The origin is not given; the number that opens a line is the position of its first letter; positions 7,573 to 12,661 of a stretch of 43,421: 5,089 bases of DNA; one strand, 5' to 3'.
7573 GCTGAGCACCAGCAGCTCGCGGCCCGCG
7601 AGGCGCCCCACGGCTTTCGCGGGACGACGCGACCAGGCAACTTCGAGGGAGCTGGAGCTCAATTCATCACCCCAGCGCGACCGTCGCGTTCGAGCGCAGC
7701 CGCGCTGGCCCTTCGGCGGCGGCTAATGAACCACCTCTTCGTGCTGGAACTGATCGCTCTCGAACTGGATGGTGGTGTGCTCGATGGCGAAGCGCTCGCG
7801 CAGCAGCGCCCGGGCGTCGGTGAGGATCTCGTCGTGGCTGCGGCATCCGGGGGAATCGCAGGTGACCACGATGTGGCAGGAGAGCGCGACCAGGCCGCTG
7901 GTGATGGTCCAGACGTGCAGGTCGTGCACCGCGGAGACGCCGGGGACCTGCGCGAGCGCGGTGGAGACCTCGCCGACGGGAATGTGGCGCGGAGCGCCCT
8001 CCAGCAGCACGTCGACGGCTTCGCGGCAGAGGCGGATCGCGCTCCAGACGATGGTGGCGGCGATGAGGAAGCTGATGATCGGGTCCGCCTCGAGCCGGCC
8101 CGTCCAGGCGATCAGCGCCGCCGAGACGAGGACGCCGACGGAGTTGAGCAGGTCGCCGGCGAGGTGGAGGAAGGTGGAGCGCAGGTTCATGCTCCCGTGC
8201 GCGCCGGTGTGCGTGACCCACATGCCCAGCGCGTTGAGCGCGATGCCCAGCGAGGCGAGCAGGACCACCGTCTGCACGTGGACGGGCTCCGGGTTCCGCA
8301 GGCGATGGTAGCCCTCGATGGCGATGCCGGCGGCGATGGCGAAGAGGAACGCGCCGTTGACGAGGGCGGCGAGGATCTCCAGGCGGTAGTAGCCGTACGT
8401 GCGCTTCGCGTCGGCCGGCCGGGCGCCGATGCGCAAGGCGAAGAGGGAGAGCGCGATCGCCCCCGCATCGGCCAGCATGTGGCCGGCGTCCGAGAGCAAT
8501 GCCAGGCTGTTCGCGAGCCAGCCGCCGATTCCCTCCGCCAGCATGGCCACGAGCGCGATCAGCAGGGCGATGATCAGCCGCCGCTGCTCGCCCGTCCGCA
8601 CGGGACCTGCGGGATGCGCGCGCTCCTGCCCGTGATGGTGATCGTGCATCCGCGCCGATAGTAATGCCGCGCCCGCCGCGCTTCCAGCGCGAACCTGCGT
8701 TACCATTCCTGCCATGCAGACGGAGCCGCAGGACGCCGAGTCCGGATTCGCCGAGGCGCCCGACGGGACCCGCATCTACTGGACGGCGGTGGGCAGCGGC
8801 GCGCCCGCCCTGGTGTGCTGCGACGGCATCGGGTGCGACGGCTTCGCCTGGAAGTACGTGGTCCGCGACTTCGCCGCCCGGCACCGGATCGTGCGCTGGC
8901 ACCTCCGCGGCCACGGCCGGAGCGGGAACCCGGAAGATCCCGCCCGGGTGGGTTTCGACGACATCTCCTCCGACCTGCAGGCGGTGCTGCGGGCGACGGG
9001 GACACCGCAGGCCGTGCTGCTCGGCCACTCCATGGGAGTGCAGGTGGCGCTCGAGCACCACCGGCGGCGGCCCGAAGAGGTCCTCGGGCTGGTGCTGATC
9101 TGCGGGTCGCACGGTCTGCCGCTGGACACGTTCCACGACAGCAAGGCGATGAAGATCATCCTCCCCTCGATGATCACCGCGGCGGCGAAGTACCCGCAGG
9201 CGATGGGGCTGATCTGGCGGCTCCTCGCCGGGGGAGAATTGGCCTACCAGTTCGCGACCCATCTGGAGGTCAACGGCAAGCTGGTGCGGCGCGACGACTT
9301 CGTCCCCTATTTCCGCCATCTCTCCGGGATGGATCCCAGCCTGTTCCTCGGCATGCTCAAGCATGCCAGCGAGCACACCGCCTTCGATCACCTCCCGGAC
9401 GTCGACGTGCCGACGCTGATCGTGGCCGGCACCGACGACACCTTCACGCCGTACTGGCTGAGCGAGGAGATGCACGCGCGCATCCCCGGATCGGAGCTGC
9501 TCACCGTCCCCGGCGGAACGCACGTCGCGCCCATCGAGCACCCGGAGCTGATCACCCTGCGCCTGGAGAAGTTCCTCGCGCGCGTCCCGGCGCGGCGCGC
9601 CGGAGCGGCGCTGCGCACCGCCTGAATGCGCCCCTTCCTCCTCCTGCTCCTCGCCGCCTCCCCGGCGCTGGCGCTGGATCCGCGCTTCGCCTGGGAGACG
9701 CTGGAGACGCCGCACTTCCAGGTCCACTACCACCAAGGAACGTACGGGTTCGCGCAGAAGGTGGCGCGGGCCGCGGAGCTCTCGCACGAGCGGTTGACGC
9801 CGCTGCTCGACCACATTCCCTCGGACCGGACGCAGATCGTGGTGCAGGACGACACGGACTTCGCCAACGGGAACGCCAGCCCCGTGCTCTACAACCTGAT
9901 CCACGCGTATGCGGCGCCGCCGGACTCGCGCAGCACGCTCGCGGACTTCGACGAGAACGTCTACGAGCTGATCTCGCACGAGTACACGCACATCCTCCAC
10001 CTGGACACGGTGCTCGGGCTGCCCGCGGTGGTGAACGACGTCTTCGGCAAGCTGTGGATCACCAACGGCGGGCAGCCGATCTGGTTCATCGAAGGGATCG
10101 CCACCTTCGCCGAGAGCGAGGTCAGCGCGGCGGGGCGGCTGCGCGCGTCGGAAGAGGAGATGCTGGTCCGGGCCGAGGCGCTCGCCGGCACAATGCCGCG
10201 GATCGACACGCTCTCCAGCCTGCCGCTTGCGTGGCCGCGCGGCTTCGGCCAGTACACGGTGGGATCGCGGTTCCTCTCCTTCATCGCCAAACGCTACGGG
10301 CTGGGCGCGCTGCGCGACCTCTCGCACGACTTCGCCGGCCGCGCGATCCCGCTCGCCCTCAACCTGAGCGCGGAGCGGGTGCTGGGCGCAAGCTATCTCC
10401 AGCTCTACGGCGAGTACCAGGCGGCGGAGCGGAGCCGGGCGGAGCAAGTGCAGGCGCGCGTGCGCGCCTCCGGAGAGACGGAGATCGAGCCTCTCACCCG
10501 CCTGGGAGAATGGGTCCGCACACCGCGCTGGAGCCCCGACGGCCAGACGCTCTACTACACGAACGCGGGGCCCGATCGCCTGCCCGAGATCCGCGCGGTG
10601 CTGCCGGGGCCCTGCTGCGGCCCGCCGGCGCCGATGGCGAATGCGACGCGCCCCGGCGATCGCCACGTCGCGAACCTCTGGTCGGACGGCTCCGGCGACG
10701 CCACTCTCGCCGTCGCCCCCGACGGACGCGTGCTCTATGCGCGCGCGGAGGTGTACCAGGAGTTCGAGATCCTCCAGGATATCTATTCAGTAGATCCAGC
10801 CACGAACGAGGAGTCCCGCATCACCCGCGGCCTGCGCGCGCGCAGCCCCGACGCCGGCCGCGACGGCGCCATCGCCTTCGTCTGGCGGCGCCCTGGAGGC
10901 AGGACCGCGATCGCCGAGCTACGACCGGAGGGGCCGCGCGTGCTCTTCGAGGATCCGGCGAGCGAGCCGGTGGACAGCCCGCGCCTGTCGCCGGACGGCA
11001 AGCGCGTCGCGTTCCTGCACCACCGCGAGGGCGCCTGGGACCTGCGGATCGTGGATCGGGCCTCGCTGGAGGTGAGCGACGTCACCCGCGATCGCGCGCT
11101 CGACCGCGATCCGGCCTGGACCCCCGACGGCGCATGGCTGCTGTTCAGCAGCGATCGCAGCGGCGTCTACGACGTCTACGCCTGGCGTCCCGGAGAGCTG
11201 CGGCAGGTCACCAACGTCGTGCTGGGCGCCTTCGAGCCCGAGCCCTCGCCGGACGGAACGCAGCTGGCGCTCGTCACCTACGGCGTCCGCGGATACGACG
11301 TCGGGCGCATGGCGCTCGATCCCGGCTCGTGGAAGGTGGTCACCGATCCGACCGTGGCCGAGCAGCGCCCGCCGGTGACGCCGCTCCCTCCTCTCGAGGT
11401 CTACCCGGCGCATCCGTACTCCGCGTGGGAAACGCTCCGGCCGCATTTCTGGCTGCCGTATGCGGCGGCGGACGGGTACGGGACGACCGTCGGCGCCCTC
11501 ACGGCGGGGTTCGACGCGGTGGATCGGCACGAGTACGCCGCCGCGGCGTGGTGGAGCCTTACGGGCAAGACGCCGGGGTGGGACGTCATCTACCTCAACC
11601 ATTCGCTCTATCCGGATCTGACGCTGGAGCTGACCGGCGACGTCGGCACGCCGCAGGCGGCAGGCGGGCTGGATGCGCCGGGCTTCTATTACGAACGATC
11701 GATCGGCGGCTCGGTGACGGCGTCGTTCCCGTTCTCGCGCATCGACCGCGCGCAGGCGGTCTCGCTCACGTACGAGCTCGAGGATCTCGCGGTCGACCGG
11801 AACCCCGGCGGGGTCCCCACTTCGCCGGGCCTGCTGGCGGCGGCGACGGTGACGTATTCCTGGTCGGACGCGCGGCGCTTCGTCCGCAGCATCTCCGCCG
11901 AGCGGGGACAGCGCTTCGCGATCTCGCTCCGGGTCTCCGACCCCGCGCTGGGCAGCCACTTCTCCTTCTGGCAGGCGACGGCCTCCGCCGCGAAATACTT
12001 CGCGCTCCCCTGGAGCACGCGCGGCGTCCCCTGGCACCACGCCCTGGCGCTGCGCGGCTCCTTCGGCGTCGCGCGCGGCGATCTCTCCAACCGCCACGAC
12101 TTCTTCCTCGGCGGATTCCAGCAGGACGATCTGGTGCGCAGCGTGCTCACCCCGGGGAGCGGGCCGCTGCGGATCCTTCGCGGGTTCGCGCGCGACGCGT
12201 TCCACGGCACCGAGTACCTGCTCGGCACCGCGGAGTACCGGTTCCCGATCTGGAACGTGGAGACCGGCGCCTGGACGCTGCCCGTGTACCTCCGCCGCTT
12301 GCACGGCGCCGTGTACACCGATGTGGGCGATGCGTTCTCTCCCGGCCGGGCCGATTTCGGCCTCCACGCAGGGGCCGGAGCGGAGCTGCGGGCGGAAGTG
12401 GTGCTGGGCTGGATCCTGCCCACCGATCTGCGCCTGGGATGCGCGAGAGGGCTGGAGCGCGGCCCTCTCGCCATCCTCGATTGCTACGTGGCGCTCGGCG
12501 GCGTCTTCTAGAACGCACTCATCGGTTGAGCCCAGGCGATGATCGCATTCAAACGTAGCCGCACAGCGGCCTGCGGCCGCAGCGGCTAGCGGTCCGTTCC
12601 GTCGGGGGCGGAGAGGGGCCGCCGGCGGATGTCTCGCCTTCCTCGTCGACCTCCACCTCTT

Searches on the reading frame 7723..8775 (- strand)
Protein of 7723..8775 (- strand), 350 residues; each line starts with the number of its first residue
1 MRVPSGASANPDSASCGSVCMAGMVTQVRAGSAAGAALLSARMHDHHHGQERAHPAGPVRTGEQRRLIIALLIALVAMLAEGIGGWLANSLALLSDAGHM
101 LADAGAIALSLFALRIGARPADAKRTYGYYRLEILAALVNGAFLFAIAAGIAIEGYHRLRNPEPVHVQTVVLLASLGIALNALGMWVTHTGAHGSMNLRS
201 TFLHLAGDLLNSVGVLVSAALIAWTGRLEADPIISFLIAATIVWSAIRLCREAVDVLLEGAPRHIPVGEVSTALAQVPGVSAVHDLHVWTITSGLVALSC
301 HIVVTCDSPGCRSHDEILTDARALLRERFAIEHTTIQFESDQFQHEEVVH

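Call 77: search_protein_families(library=pfam, proteins=[window:7723-8775:-], max_evalue=0.0001)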
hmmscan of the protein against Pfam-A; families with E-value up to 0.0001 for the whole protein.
window:7723-8775:- (350 aa): 2 families
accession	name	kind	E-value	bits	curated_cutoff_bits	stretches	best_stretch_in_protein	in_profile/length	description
PF01545.26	Cation_efflux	-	6e-44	150.6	26.6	1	67-258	1-198/198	Cation efflux family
PF16916.11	ZT_dimer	-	3.4e-14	53.1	26.7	1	264-340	3-77/78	Dimerisation domain of Zinc Transporter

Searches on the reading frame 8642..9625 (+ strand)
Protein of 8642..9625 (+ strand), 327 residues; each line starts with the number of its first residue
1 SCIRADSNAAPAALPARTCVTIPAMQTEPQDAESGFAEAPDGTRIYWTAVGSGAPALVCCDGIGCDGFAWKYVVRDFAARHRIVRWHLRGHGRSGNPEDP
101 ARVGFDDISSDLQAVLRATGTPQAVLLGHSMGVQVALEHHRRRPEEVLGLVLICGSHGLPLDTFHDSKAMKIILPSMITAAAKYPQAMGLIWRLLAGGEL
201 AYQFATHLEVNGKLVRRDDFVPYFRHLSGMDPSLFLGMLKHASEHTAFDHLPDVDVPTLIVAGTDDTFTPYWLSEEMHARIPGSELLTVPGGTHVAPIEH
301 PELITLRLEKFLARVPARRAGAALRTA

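Call 77: search_protein_families(library=pfam, proteins=[window:8642-9625:+], max_evalue=0.0001)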
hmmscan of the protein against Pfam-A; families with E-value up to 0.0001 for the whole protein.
window:8642-9625:+ (327 aa): 4 families
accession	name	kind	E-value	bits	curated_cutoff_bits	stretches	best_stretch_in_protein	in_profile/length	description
PF00561.26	Abhydrolase_1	-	5.3e-23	82.4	25.8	1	55-301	1-245/245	alpha/beta hydrolase fold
PF12697.13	Abhydrolase_6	-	1.7e-18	68.5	26.3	1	62-303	6-213/217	Alpha/beta hydrolase family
PF12146.15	Hydrolase_4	-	1e-15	58.2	27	1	70-295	20-233/239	Serine aminopeptidase, S33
PF08386.16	Abhydrolase_4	-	1e-07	32.5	21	1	254-302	33-81/103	TAP-like protein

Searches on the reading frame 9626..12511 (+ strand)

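Call 77: search_protein_families(library=pfam, proteins=[window:9626-12511:+], max_evalue=0.0001)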
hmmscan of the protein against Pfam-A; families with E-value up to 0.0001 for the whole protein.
window:9626-12511:+ (961 aa): 2 families
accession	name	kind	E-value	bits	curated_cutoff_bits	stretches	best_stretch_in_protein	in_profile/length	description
PF07676.18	PD40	-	1.4e-20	73.2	20.9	1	488-518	6-37/38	WD40-like Beta Propeller Repeat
PF01103.29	Omp85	-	1.8e-11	44.6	24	1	685-908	54-266/325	Omp85 superfamily domain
